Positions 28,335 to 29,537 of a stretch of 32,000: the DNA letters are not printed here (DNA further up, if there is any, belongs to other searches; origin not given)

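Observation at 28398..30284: Membrane-anchored solenoid with about 20 copies of a 12-residue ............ unit (histidine ladder) encoded by a 36-bp tandem array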

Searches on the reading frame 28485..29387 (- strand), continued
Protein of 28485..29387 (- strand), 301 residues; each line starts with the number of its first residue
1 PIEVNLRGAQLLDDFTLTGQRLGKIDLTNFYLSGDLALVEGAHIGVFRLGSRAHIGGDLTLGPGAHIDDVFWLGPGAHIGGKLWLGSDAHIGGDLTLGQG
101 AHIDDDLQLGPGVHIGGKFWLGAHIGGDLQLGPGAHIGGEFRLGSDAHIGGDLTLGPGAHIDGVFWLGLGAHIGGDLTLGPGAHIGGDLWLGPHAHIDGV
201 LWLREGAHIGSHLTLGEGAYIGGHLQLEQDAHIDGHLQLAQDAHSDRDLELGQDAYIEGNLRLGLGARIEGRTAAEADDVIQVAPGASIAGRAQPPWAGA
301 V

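Call 69: search_solved_structures(query=A2, max_evalue=1, show_alignments=1)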
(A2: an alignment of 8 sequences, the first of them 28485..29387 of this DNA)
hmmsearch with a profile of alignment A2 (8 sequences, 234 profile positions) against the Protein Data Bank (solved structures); distinct sequences matched with E-value up to 1: 137 (the best 60 are shown).
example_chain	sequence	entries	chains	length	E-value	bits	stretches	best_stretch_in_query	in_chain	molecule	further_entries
3r0s_A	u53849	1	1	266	1.8e-08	37.4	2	50-100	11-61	Acyl-[acyl-carrier-protein]--UDP-N-acetylglucosamine O-acyltransferase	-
3fs8_A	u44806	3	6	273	3.6e-08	36.4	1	37-154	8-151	QdtC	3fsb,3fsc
3mqg_A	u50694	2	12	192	1.4e-07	34.5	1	74-194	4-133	Lipopolysaccharides biosynthesis acetyltransferase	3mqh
4eqy_A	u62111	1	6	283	2.1e-07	34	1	39-187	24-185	Acyl-[acyl-carrier-protein]--UDP-N-acetylglucosamine O-acyltransferase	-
4e75_A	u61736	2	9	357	2.5e-07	33.7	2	86-157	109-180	UDP-3-O-acylglucosamine N-acyltransferase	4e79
6oss_A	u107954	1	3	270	3.4e-07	33.3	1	130-197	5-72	Acyl-[acyl-carrier-protein]--UDP-N-acetylglucosamine O-acyltransferase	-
7okc_A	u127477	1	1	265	3.9e-07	33.1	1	80-225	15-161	Acyl-[acyl-carrier-protein]--UDP-N-acetylglucosamine O-acyltransferase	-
4ihg_A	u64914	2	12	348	5.3e-07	32.6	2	95-173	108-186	UDP-3-O-(3-hydroxymyristoyl)glucosamine N-acyltransferase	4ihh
3eh0_A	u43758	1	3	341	5.4e-07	32.6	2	95-173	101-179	UDP-3-O-[3-hydroxymyristoyl] glucosamine N-acyltransferase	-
2jf2_A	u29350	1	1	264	5.9e-07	32.5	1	75-225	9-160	ACYL-[ACYL-CARRIER-PROTEIN]--UDP-N-ACETYLGLUCOSAMINE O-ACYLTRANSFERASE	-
1lxa_A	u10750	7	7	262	6.5e-07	32.4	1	77-225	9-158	UDP N-ACETYLGLUCOSAMINE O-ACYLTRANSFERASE | Acyl-[acyl-carrier-protein]--UDP-N-acetylglucosamine O-acyltransferase | UDP-N-acetylglucosamine acyltransferase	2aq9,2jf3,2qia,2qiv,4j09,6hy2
6uec_A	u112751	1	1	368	6.6e-07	32.3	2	62-139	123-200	UDP-3-O-acylglucosamine N-acyltransferase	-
6p9p_A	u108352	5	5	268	7.5e-07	32.1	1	80-225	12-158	Acyl-[acyl-carrier-protein]--UDP-N-acetylglucosamine O-acyltransferase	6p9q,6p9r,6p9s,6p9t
3pmo_A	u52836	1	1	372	8.2e-07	32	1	33-184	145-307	UDP-3-O-[3-hydroxymyristoyl] glucosamine N-acyltransferase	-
6ued_A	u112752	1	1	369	8.7e-07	31.9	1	33-184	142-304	UDP-3-O-acylglucosamine N-acyltransferase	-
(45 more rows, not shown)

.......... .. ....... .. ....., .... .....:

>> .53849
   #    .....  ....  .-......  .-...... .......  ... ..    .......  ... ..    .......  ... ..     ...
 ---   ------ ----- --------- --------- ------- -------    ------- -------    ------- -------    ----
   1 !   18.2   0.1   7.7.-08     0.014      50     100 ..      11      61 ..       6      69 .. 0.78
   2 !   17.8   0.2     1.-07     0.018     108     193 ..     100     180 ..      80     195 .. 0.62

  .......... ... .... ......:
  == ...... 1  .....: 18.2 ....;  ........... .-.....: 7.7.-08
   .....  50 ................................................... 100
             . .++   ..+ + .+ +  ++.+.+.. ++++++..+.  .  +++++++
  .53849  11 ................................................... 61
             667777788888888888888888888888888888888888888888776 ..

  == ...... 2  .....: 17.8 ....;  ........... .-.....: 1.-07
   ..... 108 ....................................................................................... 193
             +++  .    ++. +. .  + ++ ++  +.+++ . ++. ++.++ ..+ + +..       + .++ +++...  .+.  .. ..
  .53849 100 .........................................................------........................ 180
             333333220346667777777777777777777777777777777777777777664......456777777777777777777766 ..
